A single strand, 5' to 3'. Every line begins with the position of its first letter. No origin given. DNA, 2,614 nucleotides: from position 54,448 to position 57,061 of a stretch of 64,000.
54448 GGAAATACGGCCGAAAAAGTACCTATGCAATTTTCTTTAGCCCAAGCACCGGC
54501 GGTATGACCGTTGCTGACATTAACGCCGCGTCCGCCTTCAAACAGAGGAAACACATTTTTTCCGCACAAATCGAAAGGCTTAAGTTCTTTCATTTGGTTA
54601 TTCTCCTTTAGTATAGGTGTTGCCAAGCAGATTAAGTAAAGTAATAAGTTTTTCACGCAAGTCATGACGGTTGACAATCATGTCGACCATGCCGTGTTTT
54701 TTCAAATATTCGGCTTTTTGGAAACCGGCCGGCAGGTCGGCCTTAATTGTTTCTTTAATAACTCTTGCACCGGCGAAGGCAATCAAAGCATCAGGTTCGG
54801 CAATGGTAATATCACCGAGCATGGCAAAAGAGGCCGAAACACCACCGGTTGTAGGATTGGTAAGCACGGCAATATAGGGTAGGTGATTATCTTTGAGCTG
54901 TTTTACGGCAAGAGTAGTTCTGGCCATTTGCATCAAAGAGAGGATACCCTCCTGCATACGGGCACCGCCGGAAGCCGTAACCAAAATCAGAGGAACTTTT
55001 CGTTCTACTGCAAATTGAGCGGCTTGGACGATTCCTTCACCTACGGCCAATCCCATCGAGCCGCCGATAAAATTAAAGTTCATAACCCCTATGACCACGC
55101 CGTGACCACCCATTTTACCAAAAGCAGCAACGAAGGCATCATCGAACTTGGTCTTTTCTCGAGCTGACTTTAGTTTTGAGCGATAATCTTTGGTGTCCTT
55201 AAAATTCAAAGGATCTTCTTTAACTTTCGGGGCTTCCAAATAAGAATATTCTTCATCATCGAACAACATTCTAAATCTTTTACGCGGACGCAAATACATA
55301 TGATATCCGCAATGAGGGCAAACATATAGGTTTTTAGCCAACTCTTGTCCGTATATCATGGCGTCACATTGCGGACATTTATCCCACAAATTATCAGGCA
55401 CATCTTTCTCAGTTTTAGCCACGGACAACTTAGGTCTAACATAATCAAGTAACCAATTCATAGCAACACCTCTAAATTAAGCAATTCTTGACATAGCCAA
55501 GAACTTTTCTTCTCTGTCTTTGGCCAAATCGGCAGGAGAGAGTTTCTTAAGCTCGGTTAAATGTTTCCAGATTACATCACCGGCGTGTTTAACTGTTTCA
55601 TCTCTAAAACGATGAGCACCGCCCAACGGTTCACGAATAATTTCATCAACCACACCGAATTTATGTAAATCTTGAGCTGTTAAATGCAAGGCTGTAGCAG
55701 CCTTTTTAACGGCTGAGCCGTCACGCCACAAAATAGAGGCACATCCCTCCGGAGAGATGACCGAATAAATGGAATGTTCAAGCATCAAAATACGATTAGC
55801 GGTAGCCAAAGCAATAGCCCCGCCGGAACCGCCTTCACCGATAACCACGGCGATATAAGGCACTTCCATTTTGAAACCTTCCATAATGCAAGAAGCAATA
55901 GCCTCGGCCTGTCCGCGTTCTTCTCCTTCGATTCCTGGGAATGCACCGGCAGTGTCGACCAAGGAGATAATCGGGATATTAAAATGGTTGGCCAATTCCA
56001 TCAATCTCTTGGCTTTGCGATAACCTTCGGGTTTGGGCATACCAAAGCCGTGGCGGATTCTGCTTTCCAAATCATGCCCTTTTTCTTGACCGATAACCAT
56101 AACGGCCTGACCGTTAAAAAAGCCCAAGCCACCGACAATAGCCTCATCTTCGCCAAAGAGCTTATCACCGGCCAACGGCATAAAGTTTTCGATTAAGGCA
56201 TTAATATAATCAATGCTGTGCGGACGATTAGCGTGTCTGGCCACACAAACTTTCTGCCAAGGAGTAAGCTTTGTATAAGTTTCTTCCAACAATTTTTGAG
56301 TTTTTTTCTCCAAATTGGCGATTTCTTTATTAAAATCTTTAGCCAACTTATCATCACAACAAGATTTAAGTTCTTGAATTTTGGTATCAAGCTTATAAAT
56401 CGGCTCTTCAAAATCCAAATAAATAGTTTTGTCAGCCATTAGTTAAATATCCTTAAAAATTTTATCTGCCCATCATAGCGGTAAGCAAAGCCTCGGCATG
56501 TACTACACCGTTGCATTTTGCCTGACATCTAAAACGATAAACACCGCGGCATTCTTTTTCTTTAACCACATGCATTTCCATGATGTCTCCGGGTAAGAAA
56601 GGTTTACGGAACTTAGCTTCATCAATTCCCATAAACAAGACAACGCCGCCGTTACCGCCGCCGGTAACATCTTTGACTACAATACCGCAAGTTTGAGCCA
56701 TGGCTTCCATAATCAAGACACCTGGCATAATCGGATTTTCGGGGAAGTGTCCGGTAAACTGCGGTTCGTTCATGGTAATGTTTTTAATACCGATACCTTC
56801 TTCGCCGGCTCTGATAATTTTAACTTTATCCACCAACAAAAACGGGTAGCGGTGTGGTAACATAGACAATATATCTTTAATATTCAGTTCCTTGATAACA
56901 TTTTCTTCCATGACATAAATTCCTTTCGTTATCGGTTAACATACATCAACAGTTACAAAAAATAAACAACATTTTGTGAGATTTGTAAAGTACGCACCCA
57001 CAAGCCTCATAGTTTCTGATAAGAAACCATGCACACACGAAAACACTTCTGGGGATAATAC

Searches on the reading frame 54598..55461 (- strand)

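Call 70: search_protein_families(library=pfam, proteins=[window:54598-55461:-], max_evalue=0.00001)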
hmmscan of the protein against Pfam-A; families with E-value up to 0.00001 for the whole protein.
window:54598-55461:- (287 aa): 2 families
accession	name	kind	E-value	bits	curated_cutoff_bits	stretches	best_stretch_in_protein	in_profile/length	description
PF01039.27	Carboxyl_trans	-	2.8e-18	66.3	22.3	1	98-239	36-177/493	Carboxyl transferase domain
PF17848.7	Zn_ribbon_ACC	-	1e-10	42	24.5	1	26-51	1-26/26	Acetyl-CoA carboxylase zinc finger domain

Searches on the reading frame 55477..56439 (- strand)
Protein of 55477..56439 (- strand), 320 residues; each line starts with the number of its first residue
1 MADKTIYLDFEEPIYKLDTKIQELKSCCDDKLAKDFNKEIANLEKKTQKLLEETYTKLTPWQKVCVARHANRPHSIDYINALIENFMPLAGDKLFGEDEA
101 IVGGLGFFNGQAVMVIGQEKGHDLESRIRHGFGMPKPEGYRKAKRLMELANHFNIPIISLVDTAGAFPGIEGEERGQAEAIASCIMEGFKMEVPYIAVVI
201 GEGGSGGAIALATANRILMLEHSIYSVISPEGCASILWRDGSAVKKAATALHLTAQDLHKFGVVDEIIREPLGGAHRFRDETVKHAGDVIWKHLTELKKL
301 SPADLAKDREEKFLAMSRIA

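Call 70: search_protein_families(library=pfam, proteins=[window:55477-56439:-], max_evalue=0.00001)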
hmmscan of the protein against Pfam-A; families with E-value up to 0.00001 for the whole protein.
window:55477-56439:- (320 aa): 2 families
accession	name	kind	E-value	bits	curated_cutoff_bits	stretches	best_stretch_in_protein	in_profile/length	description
PF03255.19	ACCA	-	6e-136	453.1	23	1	7-316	1-309/310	Acetyl co-enzyme A carboxylase carboxyltransferase-like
PF01039.27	Carboxyl_trans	-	3.6e-18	65.9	22.3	1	100-249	283-428/493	Carboxyl transferase domain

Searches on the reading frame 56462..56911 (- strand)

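Call 70: search_protein_families(library=pfam, proteins=[window:56462-56911:-], max_evalue=0.00001)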
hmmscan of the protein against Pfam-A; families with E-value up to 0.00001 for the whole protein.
window:56462-56911:- (149 aa): 1 family
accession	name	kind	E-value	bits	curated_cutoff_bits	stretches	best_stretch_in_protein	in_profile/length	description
PF07977.19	FabA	-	5.1e-30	104.3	23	1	18-139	1-135/138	FabA-like domain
